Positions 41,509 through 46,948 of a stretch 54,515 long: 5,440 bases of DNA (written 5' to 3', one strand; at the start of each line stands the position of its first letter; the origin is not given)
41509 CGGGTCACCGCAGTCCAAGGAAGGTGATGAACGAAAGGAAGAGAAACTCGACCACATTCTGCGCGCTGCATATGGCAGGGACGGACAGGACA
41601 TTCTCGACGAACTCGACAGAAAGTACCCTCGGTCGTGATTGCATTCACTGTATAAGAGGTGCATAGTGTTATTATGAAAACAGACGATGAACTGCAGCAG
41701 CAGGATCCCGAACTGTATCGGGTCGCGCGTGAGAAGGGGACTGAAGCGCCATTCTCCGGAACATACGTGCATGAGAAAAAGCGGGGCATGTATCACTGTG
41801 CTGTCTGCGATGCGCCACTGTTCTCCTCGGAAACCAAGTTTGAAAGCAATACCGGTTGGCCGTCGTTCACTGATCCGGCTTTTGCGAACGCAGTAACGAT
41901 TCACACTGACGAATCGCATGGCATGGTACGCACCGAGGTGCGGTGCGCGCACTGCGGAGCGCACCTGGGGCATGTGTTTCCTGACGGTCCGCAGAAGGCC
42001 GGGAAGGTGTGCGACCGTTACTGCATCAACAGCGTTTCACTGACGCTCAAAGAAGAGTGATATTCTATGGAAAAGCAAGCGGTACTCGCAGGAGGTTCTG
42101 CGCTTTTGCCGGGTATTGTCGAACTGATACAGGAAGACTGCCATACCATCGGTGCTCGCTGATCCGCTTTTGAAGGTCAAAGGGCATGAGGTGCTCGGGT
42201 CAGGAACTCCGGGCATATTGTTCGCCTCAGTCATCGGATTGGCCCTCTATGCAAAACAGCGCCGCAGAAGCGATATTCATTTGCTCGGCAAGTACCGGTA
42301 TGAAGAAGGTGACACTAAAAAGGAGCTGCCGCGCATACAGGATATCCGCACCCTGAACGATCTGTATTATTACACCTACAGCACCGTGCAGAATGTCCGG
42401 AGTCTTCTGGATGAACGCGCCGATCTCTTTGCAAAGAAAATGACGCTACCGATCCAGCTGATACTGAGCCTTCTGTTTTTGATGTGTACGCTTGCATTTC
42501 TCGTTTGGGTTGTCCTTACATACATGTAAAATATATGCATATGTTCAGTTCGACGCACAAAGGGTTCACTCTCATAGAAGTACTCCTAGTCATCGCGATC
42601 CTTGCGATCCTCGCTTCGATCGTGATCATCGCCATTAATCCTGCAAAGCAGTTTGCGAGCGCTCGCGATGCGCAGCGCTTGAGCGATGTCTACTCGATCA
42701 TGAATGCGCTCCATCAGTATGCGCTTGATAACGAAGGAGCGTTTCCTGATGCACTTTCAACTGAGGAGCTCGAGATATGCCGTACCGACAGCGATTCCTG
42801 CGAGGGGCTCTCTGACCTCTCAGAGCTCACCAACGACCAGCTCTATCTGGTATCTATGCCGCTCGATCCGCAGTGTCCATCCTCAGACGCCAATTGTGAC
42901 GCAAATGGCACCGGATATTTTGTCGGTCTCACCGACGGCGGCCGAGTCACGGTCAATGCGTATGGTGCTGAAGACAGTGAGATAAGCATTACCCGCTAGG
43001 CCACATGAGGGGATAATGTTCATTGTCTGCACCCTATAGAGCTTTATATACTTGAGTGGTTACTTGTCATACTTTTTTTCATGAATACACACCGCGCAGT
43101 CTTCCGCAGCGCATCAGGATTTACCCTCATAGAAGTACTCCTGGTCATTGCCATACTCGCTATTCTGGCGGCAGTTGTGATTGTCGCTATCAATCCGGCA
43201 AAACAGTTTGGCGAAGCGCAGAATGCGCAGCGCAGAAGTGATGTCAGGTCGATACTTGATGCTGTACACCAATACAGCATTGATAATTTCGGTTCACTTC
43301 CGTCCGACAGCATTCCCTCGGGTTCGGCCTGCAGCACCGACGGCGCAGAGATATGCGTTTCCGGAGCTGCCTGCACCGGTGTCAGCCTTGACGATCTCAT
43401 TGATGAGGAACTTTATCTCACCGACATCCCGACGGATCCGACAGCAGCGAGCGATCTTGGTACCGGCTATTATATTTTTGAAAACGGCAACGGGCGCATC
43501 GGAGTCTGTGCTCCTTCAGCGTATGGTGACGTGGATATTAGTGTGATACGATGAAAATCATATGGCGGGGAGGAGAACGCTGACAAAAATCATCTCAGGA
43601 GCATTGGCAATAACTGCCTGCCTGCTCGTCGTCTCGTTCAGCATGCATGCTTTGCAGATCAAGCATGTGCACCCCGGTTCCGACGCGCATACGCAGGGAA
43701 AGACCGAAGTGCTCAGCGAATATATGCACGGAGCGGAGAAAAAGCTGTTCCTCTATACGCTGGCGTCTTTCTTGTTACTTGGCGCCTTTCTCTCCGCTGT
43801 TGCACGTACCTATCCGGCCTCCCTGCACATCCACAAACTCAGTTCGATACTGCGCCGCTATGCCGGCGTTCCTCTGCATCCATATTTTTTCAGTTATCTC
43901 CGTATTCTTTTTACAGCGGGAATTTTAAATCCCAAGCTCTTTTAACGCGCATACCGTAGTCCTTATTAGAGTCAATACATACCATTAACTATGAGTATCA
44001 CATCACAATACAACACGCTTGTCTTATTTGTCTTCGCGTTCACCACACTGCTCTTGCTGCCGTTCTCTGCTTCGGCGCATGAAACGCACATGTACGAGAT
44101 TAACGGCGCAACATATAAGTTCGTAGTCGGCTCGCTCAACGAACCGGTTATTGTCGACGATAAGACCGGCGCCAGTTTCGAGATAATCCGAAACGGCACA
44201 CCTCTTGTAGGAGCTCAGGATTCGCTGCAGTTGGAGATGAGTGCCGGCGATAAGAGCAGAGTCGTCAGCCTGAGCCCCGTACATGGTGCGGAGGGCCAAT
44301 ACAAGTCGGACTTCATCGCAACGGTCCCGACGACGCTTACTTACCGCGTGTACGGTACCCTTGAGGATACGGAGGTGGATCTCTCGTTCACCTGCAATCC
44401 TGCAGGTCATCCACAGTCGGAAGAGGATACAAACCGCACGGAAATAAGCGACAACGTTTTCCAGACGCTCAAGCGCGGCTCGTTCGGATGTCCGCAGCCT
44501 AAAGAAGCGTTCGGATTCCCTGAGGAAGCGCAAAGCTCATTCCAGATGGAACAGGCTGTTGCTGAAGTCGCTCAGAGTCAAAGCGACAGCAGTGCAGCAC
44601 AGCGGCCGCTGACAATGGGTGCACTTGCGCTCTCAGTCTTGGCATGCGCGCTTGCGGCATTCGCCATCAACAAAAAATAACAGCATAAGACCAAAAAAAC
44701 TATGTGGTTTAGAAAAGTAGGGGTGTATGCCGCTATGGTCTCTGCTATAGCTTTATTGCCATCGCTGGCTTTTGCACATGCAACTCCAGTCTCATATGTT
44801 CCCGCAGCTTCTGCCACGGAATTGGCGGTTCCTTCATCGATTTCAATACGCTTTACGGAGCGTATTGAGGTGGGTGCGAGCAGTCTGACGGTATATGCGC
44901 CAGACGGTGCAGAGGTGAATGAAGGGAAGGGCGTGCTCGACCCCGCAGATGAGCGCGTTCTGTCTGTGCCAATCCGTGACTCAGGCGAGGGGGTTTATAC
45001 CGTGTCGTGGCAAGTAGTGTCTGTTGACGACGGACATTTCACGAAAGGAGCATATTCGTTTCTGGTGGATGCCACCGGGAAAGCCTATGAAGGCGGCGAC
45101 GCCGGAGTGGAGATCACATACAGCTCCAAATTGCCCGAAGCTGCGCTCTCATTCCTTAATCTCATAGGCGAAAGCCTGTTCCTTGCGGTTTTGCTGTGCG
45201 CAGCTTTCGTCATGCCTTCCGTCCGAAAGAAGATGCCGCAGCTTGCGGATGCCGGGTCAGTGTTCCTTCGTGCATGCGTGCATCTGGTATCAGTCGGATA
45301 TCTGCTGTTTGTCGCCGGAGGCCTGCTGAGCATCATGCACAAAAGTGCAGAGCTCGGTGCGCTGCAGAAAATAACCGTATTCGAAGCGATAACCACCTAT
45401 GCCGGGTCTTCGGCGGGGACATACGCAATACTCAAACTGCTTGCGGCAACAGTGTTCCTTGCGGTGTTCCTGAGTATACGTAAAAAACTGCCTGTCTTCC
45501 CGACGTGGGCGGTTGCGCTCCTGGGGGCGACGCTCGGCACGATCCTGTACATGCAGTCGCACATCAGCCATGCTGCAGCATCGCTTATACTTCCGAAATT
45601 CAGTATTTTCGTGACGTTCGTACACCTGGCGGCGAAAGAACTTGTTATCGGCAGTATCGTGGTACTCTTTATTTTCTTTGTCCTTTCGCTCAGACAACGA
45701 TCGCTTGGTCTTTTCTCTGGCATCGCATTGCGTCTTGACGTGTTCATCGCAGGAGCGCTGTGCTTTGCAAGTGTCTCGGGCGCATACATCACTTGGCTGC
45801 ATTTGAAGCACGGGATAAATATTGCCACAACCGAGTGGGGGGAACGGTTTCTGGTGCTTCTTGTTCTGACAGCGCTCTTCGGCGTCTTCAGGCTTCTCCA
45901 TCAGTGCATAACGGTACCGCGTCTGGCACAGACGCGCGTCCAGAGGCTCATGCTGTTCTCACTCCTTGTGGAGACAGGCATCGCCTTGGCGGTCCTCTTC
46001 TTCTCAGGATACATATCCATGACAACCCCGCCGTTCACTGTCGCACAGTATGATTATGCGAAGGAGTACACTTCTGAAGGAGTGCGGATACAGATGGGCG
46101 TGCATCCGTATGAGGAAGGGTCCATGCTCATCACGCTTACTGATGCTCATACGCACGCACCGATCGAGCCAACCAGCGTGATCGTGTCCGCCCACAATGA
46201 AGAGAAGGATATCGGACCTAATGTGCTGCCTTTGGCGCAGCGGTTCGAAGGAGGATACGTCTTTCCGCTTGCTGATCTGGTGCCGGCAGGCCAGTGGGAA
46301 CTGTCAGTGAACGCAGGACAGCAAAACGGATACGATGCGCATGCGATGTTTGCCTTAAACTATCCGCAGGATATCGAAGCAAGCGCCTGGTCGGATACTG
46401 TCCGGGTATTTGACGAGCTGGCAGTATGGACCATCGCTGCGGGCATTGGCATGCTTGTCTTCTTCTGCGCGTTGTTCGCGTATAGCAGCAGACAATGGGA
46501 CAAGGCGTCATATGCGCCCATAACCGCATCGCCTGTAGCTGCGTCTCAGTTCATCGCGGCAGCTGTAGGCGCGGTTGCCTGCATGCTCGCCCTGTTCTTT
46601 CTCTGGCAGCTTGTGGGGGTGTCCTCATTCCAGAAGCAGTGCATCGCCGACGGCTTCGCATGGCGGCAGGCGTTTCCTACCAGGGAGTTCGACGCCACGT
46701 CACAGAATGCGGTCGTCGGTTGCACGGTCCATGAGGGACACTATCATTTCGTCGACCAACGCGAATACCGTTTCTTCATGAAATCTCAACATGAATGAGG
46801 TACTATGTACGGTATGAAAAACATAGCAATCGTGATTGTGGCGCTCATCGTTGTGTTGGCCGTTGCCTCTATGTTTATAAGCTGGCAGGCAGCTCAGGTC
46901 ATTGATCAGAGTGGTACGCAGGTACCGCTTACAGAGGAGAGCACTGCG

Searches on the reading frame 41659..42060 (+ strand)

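Call 11: search_protein_families(library=pfam, proteins=[window:41659-42060:+], max_evalue=0.01)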
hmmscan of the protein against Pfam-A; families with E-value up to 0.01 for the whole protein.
window:41659-42060:+ (133 aa): 3 families
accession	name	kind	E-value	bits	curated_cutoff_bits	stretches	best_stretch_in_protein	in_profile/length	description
PF01641.26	SelR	-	8.4e-49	164.8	24.9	1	17-131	3-115/116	SelR domain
PF03226.21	Yippee-Mis18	-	1.4e-05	25.7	26.6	1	45-129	3-94/108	Yippee zinc-binding/DNA-binding /Mis18, centromere assembly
PF24046.1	At4g08330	-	0.0028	18.1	27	0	90-114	75-99/129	At4g08330 beta-tent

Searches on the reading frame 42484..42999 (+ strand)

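Call 11: search_protein_families(library=pfam, proteins=[window:42484-42999:+], max_evalue=0.01)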
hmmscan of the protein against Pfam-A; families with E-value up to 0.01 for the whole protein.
window:42484-42999:+ (171 aa): 1 family
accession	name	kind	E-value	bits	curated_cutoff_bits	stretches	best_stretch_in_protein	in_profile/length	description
PF07963.17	N_methyl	-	2.8e-08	33.4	21.2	1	25-47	4-26/27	Prokaryotic N-terminal methylation motif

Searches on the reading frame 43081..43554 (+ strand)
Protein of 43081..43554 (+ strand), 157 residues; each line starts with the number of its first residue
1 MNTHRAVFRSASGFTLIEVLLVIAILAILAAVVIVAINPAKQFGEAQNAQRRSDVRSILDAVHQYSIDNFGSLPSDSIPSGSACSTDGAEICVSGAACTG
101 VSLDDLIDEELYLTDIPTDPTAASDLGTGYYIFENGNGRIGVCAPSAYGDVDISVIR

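Call 11: search_protein_families(library=pfam, proteins=[window:43081-43554:+], max_evalue=0.01)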
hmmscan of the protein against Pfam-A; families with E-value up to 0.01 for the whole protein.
window:43081-43554:+ (157 aa): 1 family
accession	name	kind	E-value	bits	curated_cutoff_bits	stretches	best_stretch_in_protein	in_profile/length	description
PF07963.17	N_methyl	-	1.9e-07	30.8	21.2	1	9-33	2-26/27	Prokaryotic N-terminal methylation motif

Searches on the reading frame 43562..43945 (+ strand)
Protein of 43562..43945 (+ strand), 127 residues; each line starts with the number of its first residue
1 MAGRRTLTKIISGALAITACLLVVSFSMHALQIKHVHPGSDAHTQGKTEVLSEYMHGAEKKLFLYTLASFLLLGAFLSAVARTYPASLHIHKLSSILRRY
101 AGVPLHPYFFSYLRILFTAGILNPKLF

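Call 3: search_protein_families(library=pfam, proteins=[window:43562-43945:+], max_evalue=10)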
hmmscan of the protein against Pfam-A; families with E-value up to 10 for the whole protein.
window:43562-43945:+ (127 aa): 1 family
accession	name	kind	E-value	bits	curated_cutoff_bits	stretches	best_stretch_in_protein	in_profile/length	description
PF14984.11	CD24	-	0.078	13.7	27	1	8-28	28-48/52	CD24 protein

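Call 4: search_protein_families(library=ncbifam, proteins=[window:43562-43945:+], max_evalue=10)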
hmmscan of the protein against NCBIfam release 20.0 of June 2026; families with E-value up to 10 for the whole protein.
window:43562-43945:+ (127 aa): 1 family
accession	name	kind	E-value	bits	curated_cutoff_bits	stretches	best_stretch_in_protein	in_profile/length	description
NF033218.1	anchor_AmaP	equivalog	0.092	12.5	55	1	61-121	5-62/166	alkaline shock response membrane anchor protein AmaP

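Call 7: find_homologous_proteins(query=window:43562-43942:+, max_evalue=0.01)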
Query window:43562-43942:+ (127 aa): 2 proteins with E <= 0.01 among 68 candidates.
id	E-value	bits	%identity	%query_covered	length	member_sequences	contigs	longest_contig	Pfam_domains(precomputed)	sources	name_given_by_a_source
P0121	6.3e-75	267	100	100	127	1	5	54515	-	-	-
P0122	8.0e-31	125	58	97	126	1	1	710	-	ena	-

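Call 25: find_homologous_proteins(query=A4, max_evalue=0.01)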
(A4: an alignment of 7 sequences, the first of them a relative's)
Query A4 (7 sequences) (127 aa, profile of the alignment): 22 proteins with E <= 0.01 among 8000 candidates.
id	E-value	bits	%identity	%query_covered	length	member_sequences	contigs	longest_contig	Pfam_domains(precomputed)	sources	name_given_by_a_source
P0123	4.3e-53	197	50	16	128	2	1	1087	-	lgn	-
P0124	4.9e-53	197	50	16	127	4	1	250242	-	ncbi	ncbi:MAG: hypothetical protein R3B60_03310 [Candidatus Paceibacterota bacterium]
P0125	2.5e-51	191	41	17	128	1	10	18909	-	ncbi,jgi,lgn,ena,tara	tara:strand:- start:719 stop:1105 length:387 start_codon:yes stop_codon:yes gene_type:complete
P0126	2.1e-50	188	45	16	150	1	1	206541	-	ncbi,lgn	-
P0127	6.1e-49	183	34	31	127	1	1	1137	-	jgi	jgi:hypothetical protein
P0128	6.2e-48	180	50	16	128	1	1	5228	-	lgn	-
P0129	9.0e-48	180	45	16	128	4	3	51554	-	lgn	-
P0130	1.5e-47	179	29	98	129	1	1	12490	-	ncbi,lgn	-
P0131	6.2e-47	177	43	18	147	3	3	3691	-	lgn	-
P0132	3.7e-46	174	45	16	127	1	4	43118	-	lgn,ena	-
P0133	6.6e-45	170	38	28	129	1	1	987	-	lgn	-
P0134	3.2e-43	165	43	17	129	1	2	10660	-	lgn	-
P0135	2.1e-42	162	27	52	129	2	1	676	-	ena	-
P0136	1.2e-38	150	50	16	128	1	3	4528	-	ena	-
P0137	1.5e-35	140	44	25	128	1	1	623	-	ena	-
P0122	2.6e-34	136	58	97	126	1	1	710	-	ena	-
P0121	4.0e-32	129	100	100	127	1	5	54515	-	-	-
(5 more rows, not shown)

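Call 37: search_protein_representatives(alignment_id=A5)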
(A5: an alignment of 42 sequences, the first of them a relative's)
Query: 42 sequences, 142 profile positions. Proteins with E-value up to 0.001 (for the whole library): 1910; up to 1e-10: 1060; up to 1e-30: 38. The best 150 are listed.
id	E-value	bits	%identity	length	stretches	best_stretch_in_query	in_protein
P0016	5.5e-42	159.6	-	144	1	9-142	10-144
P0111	1.4e-37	145.3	-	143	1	1-142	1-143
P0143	2.9e-37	144.3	-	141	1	1-142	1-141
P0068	6.8e-37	143.1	-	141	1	1-142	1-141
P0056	1.8e-36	141.8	-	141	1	4-142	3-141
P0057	4.8e-36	140.3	-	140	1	7-142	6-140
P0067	5.9e-36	140.1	-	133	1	3-142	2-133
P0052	2.2e-35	138.2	-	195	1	11-142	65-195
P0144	2.8e-35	137.9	-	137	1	7-141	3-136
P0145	3.8e-35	137.4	-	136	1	2-142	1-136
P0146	5.6e-35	136.9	-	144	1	5-142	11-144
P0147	1.0e-34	136.0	-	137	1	7-142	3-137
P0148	1.1e-34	135.9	-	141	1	6-142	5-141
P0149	1.7e-34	135.3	-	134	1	7-142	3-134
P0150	3.0e-34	134.5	-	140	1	6-142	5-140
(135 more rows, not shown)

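Call 40: search_protein_families(library=pfam, alignment_id=A5, max_evalue=1)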
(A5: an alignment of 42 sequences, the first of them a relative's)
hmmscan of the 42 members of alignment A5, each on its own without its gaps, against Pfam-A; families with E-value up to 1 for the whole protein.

A. member 1, P0121 (127 aa): 1 family
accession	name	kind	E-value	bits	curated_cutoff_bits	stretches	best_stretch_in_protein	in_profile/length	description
PF14984.11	CD24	-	0.078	13.7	27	1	8-28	28-48/52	CD24 protein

B. families by the number of members that match (of 42 scanned): 47 families (the first 25 are shown)
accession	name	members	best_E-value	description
PF07843.16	DUF1634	9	0.00082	Protein of unknown function (DUF1634)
PF19865.4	DUF6338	8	7.7e-05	Family of unknown function (DUF6338)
PF09534.15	Trp_oprn_chp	5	0.0063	Tryptophan-associated transmembrane protein (Trp_oprn_chp)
PF17158.10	MASE4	3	0.00022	Membrane-associated sensor, integral membrane domain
PF12911.12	OppC_N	3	0.016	N-terminal TM domain of oligopeptide transport permease C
PF23958.1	DUF7287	3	0.027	Family of unknown function (DUF7287)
PF24003.1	DUF7319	3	0.056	Domain of unknown function (DUF7319)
PF16962.11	ABC_export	2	0.0036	Putative ABC exporter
PF13346.12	ABC2_membrane_5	2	0.016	ABC-2 family transporter protein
PF12730.13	ABC2_membrane_4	2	0.18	ABC-2 family transporter protein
PF20990.2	DUF2207_C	2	0.21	Predicted membrane protein (DUF2207) C-terminal domain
PF20134.4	DUF6524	2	0.22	Family of unknown function (DUF6524)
PF05145.17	AbrB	1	0.015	Transition state regulatory protein AbrB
PF06724.16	DUF1206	1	0.016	Domain of Unknown Function (DUF1206)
PF22268.1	DUF6954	1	0.017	Family of unknown function (DUF6954)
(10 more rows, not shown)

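Call 60: find_encoding_contigs(protein=P0122, flank=5000, max_places=4)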
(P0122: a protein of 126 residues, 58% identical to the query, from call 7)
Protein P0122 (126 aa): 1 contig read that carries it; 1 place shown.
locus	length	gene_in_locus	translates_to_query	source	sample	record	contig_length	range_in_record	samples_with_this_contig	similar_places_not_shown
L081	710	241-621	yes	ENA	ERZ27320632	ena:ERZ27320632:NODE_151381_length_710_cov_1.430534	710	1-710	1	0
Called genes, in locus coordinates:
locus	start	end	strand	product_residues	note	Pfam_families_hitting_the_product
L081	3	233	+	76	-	?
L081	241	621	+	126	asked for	-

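Call 61: find_encoding_contigs(protein=P0121, flank=6000, max_places=6)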
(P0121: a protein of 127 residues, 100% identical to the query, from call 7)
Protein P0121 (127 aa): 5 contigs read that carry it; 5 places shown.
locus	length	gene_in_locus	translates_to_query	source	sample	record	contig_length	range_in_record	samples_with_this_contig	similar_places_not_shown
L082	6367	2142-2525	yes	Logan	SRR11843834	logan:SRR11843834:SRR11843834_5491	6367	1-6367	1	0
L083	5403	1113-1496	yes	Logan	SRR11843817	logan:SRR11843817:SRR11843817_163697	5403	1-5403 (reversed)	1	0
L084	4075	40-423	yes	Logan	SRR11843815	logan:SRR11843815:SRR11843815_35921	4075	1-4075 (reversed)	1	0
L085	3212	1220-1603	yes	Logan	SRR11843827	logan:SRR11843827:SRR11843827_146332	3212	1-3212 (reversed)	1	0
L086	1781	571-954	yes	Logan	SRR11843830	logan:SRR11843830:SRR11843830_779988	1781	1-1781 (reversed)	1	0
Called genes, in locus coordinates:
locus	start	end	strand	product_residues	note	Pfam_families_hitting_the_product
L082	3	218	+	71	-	?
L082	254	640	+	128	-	PF01641:SelR, PF03226:Yippee-Mis18 (weak)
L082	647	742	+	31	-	-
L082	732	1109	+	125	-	-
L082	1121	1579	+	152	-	PF07963:N_methyl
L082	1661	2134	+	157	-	PF07963:N_methyl (weak)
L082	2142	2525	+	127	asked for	-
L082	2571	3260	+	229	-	-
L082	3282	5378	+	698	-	PF04234:CopC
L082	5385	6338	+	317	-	PF10648:Gmad2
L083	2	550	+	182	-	?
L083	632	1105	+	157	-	PF07963:N_methyl (weak)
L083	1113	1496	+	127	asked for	-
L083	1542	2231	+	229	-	-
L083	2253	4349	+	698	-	PF04234:CopC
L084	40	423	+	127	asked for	-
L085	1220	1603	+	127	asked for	-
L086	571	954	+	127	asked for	-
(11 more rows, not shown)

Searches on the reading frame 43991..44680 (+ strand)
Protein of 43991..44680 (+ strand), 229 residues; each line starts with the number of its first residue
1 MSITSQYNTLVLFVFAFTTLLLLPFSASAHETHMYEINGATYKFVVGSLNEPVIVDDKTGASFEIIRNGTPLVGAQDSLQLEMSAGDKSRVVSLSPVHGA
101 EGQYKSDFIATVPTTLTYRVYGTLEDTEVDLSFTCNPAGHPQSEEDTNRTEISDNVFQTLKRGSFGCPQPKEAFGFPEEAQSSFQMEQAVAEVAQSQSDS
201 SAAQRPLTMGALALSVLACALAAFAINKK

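Call 11: search_protein_families(library=pfam, proteins=[window:43991-44680:+], max_evalue=0.01)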
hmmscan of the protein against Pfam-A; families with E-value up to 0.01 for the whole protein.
window:43991-44680:+ (229 aa): 0 families

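Call 42: search_protein_families(library=pfam, proteins=[window:43991-44680:+], max_evalue=0.5)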
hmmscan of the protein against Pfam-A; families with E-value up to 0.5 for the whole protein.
window:43991-44680:+ (229 aa): 0 families

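Call 43: search_solved_structures(query=window:43991-44680:+, max_evalue=10)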
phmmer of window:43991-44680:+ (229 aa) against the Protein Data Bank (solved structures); distinct sequences matched with E-value up to 10: 8.
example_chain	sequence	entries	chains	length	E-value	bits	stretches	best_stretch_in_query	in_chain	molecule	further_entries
7p37_A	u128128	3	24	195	0.24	14.2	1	106-151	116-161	Transcriptional repressor NrdR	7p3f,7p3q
6hc2_A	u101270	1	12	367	0.75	12.6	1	155-186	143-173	G-protein-signaling modulator 2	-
5a6c_A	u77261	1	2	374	0.79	12.5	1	155-186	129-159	G-PROTEIN-SIGNALING MODULATOR 2, AFADIN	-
3sf4_A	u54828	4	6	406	0.83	12.4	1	155-186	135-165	G-protein-signaling modulator 2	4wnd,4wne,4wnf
4wng_A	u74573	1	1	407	0.83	12.4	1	155-186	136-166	G-protein-signaling modulator 2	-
4jhr_A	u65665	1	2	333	1.1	12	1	155-186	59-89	G-protein-signaling modulator 2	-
3ro2_A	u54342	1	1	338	1.1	12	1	155-186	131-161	G-protein-signaling modulator 2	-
4g2v_A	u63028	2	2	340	1.2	11.9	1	155-186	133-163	G-protein-signaling modulator 2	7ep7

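Call 44: search_protein_families(library=ncbifam, proteins=[window:43991-44680:+], max_evalue=0.5)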
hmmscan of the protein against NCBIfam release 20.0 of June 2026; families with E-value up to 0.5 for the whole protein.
window:43991-44680:+ (229 aa): 0 families

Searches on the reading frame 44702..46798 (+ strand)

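Call 11: search_protein_families(library=pfam, proteins=[window:44702-46798:+], max_evalue=0.01)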
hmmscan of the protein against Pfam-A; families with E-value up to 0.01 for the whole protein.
window:44702-46798:+ (698 aa): 3 families
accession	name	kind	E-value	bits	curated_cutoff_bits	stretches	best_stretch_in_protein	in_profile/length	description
PF04234.18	CopC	-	2.5e-17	64.1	23.3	1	26-122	1-92/92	CopC domain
PF05425.18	CopD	-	4e-05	24.4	32.1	1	348-435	17-102/105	Copper resistance protein D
PF13860.13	FlgD_ig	-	0.003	17.9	27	1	77-126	28-77/79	FlgD Ig-like domain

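Call 44: search_protein_families(library=ncbifam, proteins=[window:44702-46798:+], max_evalue=0.5)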
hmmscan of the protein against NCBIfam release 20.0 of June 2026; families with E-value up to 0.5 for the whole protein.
window:44702-46798:+ (698 aa): 3 families
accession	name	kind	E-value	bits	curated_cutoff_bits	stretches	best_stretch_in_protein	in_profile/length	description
NF033814.1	copper_CopC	equivalog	2.1e-18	66.7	95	1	18-122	3-106/107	copper homeostasis periplasmic binding protein CopC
NF007636.0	PRK10301.1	equivalog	1.7e-16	60.2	129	1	10-122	11-123/124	CopC domain-containing protein YobA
NF009276.0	PRK12633.1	equivalog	0.083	12.6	383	1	77-125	134-182/234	flagellar basal body rod modification protein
